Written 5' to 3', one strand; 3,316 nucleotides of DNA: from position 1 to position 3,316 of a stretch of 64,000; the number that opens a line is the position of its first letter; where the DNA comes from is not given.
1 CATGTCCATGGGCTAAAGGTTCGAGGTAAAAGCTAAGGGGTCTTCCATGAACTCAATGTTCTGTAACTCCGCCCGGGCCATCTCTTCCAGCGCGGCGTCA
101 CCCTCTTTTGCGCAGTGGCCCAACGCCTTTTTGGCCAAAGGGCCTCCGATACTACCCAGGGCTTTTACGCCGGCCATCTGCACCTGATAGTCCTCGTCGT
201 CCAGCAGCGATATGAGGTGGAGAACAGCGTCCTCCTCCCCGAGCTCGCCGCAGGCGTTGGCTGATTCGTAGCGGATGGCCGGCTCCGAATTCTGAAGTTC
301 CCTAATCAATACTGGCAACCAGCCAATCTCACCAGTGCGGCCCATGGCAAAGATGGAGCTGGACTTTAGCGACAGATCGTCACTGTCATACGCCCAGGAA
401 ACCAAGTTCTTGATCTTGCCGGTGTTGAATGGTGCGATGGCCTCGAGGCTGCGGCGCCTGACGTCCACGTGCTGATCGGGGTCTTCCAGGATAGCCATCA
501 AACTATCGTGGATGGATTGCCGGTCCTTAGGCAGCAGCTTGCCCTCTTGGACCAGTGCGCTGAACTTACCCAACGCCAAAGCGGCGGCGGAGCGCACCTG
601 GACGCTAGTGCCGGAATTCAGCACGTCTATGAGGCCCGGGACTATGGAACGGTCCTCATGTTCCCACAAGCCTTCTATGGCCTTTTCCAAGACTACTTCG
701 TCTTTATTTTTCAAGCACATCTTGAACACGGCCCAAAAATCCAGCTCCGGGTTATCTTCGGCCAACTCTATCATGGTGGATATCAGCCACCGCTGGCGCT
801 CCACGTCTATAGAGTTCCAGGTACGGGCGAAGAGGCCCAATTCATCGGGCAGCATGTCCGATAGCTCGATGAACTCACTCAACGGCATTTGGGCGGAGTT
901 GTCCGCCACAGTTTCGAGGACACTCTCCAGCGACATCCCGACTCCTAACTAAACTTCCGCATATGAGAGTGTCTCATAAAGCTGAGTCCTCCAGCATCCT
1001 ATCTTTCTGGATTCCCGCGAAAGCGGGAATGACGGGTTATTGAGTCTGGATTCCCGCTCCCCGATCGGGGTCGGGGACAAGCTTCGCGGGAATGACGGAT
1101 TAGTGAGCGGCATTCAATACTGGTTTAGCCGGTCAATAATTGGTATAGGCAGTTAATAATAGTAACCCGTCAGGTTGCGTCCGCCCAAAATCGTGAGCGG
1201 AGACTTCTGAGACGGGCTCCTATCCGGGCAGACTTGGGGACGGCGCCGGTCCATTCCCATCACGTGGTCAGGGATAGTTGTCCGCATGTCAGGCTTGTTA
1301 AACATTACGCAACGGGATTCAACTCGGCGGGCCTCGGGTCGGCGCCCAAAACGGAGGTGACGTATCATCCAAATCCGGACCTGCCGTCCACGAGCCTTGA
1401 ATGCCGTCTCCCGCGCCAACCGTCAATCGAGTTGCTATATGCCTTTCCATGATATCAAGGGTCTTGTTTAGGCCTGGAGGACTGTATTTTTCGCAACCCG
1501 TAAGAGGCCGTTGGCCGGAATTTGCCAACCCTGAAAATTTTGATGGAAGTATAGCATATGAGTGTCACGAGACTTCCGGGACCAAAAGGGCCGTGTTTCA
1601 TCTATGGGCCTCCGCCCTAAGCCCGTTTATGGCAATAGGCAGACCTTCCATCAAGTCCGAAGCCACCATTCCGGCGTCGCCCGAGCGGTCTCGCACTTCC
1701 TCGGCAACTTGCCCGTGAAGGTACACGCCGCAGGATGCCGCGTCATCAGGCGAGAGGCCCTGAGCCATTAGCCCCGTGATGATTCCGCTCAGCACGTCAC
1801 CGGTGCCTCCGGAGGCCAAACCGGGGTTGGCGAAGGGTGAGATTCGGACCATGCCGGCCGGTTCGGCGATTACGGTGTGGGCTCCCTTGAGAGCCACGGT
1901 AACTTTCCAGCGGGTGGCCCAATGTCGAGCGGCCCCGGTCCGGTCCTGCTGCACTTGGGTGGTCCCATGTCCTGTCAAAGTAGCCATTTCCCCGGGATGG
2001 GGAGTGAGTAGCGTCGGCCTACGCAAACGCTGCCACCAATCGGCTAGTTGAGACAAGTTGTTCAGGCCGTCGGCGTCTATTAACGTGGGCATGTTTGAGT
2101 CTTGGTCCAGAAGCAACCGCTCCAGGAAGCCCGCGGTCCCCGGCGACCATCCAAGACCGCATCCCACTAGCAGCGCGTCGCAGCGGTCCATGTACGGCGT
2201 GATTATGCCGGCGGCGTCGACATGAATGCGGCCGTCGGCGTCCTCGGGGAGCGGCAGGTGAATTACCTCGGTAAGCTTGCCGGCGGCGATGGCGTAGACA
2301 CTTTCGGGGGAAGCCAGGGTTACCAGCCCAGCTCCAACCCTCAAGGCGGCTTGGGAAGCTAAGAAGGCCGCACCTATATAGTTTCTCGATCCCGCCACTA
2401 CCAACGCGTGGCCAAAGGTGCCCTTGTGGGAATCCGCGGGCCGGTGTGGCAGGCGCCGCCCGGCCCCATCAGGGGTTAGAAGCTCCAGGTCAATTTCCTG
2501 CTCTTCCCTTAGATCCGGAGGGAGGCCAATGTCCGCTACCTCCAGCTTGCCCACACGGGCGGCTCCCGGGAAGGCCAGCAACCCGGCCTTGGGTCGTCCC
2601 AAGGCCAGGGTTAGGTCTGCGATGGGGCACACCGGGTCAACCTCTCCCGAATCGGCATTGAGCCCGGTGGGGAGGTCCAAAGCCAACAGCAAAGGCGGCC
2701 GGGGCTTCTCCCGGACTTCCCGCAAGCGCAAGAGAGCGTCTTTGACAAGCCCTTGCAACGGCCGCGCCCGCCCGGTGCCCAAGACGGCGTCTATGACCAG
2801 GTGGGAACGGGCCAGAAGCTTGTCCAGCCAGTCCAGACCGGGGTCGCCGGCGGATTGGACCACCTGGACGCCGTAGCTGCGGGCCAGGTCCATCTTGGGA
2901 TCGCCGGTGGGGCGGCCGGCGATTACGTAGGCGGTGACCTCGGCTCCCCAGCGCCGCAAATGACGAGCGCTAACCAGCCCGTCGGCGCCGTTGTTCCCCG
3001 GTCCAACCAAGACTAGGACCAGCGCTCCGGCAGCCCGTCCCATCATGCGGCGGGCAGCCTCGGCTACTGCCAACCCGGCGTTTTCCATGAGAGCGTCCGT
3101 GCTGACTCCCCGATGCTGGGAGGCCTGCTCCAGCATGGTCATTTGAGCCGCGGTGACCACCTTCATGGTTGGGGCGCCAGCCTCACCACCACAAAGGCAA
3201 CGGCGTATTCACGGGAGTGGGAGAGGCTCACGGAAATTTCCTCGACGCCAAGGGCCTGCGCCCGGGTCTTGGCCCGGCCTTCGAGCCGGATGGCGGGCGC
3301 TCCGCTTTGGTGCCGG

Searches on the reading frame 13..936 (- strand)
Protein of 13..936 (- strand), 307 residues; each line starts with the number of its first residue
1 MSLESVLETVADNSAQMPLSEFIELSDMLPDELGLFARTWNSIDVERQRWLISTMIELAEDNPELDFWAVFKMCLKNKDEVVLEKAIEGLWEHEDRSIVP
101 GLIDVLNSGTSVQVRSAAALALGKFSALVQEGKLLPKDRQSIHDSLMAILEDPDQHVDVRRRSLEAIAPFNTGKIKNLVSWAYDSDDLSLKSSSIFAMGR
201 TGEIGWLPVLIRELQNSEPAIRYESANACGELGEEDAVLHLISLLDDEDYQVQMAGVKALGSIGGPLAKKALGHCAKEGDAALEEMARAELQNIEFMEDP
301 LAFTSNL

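Call 104: search_protein_families(library=pfam, proteins=[window:13-936:-], max_evalue=0.00001)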
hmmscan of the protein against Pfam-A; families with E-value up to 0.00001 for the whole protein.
window:13-936:- (307 aa): 4 families
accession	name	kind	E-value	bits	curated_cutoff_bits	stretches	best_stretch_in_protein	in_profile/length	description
PF13646.12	HEAT_2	-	4.8e-25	88.1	27.7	1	208-283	2-78/88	HEAT repeats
PF02985.28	HEAT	-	2.7e-12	46.1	23.5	0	240-263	4-27/31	HEAT repeat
PF03130.22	HEAT_PBS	-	5.4e-10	39.2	20.9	0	221-247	1-27/27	PBS lyase HEAT-like repeat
PF13513.12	HEAT_EZ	-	4.5e-09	37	27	0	113-167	2-52/55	HEAT-like repeat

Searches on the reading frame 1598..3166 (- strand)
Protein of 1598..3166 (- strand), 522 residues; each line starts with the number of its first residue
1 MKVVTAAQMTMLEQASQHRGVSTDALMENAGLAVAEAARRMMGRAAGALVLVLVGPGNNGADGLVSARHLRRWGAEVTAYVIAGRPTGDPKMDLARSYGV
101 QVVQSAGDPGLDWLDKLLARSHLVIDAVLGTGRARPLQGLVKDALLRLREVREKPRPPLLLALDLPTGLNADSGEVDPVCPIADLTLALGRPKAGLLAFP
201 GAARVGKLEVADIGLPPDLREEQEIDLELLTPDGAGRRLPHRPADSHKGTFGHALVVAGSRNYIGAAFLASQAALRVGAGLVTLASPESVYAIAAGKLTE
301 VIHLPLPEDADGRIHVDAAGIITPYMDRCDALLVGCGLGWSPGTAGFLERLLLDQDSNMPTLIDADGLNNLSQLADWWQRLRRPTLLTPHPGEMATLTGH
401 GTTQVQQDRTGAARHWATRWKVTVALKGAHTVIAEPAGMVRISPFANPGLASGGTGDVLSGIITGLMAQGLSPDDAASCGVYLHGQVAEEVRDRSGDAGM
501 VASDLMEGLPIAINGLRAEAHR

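Call 104: search_protein_families(library=pfam, proteins=[window:1598-3166:-], max_evalue=0.00001)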
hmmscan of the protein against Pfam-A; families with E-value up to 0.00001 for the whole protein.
window:1598-3166:- (522 aa): 2 families
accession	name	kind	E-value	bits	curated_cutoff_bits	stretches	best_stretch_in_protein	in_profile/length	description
PF01256.23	Carb_kinase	-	3.2e-53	181.1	27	1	255-509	2-240/242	NAD(P)H-hydrate dehydratase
PF03853.21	YjeF_N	-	5.2e-33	114.8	24.9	1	24-195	2-169/169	YjeF-related protein N-terminus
